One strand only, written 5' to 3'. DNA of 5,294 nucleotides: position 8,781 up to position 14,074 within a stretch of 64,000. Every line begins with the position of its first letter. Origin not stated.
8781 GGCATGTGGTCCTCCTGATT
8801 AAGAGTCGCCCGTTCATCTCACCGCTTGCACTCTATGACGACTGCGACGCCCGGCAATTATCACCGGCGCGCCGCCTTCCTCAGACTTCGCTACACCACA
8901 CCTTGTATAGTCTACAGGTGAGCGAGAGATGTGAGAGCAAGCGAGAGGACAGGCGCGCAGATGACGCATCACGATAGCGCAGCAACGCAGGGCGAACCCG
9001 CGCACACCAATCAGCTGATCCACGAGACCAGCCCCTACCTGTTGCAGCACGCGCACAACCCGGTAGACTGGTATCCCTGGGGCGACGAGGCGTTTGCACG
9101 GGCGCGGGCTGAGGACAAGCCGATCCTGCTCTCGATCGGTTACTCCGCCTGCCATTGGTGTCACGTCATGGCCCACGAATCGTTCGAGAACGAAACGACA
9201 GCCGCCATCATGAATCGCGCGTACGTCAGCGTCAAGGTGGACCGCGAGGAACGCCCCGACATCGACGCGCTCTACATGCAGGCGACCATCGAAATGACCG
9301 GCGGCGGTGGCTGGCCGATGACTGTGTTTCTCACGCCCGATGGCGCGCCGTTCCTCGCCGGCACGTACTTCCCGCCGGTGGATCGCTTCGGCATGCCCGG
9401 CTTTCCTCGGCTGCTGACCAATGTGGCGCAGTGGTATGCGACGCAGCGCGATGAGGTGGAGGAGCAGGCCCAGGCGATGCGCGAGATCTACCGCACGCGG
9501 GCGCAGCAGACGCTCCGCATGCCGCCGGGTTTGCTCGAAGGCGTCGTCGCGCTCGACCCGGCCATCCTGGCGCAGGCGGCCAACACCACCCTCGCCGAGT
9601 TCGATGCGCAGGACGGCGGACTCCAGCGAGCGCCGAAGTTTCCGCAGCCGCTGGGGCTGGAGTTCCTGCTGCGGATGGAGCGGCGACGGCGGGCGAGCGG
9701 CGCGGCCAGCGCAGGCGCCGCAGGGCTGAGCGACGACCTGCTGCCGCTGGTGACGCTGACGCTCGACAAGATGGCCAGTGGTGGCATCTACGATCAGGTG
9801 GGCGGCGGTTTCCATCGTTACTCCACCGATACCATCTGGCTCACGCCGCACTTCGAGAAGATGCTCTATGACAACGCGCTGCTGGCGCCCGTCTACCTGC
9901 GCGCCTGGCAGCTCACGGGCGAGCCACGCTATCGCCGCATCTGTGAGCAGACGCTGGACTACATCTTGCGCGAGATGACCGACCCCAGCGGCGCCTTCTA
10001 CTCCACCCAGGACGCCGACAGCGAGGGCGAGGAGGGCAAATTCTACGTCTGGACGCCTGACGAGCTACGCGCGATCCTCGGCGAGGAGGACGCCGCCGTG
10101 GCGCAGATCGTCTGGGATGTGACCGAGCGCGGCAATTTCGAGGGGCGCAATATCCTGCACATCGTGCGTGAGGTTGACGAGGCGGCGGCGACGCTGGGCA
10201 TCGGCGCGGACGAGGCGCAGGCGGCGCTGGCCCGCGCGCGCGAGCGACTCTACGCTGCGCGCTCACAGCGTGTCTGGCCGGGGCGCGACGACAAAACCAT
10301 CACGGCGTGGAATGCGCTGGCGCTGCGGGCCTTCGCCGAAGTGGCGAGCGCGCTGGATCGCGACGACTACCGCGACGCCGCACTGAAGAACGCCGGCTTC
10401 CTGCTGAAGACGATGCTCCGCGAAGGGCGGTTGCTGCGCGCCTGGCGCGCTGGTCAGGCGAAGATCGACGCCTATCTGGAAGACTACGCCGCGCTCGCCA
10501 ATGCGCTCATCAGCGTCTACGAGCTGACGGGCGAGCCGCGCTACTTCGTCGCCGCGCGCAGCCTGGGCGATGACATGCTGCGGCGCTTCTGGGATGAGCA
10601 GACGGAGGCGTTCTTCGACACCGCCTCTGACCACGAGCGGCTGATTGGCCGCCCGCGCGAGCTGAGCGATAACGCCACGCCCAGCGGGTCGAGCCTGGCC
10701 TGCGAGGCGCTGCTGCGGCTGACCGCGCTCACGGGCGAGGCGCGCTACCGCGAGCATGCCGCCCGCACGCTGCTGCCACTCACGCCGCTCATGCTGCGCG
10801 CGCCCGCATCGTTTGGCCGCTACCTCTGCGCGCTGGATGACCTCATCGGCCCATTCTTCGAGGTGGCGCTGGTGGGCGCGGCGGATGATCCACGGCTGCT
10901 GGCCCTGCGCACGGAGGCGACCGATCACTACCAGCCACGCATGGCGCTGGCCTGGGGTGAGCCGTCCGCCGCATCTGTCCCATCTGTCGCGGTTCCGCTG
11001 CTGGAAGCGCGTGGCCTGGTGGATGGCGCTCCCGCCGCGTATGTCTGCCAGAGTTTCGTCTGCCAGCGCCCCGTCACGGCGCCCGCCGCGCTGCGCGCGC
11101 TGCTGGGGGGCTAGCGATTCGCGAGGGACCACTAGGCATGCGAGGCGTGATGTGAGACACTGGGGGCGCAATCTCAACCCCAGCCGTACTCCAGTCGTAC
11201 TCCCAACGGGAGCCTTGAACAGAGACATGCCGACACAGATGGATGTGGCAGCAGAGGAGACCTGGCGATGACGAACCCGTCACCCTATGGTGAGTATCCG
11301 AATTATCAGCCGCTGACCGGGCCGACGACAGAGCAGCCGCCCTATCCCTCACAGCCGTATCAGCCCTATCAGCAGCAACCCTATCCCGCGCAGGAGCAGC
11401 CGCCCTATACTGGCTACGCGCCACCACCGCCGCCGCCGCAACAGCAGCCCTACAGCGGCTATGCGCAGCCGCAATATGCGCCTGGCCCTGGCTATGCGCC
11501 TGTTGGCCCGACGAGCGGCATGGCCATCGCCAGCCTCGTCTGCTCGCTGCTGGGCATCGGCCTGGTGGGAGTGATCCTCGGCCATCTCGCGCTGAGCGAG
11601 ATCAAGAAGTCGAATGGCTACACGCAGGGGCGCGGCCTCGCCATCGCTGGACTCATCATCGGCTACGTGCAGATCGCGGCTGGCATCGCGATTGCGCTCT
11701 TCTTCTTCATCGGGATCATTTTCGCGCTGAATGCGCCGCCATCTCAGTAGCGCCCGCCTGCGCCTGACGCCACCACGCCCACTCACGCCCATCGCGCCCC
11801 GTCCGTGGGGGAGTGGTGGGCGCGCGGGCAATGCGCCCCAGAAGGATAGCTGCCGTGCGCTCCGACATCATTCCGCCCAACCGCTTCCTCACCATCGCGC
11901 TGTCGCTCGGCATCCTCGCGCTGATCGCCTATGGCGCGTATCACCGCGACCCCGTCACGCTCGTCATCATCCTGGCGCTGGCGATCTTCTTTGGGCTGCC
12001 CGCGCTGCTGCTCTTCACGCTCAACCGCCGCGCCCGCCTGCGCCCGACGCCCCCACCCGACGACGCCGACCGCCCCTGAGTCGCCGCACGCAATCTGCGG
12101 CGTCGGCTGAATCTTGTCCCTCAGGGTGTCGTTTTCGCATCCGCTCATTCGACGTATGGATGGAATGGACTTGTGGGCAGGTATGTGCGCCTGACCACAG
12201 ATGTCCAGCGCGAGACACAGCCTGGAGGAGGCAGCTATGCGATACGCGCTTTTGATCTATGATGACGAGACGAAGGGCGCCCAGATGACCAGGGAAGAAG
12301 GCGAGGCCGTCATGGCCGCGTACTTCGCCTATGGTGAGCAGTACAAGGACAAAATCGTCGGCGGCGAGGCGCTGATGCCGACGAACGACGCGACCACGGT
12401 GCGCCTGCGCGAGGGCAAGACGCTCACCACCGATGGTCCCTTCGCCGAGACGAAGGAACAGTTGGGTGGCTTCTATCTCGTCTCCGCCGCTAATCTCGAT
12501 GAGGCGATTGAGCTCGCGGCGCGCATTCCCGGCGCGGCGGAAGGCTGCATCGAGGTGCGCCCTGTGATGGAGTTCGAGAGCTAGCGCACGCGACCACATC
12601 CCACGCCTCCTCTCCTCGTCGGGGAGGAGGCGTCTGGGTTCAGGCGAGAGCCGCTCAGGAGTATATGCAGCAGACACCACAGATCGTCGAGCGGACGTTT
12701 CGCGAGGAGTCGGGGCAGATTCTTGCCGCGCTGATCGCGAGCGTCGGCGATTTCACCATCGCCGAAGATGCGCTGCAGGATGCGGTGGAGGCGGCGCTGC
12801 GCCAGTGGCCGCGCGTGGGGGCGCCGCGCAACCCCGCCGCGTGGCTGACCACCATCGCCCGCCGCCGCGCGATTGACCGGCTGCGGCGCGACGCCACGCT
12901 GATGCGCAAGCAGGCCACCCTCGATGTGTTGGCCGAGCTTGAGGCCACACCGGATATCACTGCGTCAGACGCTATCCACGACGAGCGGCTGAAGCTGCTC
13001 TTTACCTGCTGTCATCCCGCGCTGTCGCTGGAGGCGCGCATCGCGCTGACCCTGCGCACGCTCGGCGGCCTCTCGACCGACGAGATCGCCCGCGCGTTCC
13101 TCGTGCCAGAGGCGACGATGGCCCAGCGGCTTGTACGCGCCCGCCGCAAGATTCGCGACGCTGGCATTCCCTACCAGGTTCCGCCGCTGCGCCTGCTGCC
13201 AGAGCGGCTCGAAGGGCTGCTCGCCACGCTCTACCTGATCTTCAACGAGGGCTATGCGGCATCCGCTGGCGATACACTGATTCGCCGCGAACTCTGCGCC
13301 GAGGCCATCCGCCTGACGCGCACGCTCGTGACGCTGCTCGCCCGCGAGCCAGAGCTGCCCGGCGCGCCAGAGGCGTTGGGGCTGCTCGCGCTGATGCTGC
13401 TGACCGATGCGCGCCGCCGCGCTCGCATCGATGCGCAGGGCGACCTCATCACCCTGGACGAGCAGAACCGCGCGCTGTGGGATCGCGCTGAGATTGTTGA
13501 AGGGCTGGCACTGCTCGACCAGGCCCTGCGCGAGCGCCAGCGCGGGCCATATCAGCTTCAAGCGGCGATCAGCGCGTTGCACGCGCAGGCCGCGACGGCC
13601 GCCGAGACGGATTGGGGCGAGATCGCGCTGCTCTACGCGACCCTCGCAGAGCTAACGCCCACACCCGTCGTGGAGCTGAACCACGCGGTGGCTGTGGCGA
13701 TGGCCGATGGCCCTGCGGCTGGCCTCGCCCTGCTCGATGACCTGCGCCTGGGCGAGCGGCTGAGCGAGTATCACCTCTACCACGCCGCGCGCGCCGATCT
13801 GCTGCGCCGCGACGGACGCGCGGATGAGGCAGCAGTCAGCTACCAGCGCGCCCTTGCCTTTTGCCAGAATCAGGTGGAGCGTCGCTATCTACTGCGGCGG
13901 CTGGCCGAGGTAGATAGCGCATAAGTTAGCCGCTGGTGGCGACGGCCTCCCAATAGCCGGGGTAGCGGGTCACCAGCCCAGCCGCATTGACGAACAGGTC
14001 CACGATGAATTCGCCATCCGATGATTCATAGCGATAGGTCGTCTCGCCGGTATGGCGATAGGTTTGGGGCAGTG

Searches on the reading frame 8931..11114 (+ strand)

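Call 59: search_protein_families(library=pfam, proteins=[window:8931-11114:+], max_evalue=0.00001)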
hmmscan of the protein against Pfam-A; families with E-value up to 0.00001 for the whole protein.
window:8931-11114:+ (727 aa): 2 families
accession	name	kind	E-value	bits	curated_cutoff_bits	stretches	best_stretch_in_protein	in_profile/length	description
PF03190.21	Thioredox_DsbH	-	2.9e-76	255.4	27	1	26-185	1-160/163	Protein of unknown function, DUF255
PF13899.12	Thioredoxin_7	-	2.6e-11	43.9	27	1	46-136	1-83/83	Thioredoxin-like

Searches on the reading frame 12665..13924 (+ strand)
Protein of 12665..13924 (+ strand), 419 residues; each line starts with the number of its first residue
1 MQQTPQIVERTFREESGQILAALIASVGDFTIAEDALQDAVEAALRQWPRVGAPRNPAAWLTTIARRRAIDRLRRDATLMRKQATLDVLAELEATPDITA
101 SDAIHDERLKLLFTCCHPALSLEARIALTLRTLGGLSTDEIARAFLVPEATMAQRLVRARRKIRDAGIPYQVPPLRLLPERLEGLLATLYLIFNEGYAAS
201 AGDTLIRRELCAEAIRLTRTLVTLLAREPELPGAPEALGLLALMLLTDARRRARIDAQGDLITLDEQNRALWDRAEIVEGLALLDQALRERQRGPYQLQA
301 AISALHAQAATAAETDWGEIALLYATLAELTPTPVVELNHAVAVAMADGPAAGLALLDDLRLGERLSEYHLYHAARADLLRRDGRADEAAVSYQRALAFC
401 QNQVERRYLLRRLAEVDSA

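Call 59: search_protein_families(library=pfam, proteins=[window:12665-13924:+], max_evalue=0.00001)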
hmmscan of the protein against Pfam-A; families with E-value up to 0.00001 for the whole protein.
window:12665-13924:+ (419 aa): 3 families
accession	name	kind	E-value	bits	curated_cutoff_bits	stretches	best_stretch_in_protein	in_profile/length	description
PF20239.3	DUF6596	-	1.9e-33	115.2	27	1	181-287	1-101/102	Family of unknown function (DUF6596)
PF08281.18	Sigma70_r4_2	-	2.2e-11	43.6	25.7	1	113-163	4-54/54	Sigma-70, region 4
PF04542.20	Sigma70_r2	-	8.5e-11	41.9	24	1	19-76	9-68/71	Sigma-70 region 2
